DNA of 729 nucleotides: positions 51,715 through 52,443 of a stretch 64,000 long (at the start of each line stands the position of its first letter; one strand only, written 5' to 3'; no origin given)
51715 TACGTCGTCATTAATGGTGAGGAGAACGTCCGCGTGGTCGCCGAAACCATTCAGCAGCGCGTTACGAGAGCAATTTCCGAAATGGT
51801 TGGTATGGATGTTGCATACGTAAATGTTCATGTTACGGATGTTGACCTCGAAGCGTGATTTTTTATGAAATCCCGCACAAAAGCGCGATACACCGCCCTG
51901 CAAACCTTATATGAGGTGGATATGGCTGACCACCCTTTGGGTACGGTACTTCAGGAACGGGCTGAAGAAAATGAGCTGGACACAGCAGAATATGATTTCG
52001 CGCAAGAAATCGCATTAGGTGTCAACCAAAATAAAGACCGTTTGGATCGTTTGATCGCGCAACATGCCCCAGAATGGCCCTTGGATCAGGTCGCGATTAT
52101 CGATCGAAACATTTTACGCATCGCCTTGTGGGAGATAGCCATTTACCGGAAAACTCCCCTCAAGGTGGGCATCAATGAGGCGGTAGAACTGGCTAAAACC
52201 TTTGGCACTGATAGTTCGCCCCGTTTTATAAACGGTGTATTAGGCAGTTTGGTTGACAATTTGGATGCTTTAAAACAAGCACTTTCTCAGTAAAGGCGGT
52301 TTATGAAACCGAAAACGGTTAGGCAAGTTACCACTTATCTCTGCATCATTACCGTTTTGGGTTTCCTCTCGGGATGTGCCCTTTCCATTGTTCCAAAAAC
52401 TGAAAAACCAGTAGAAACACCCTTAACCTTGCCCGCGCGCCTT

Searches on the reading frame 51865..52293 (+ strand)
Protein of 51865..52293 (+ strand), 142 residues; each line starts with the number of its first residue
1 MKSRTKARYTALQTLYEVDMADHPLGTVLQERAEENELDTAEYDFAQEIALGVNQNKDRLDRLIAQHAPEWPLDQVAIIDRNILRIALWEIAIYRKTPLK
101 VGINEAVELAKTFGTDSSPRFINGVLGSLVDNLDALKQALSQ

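Call 48: search_protein_families(library=pfam, proteins=[window:51865-52293:+], max_evalue=0.0001)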
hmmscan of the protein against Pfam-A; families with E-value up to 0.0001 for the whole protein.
window:51865-52293:+ (142 aa): 1 family
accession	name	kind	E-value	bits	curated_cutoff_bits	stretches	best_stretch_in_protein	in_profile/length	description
PF01029.23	NusB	-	1.8e-33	116.1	23.1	1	6-129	2-131/133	NusB family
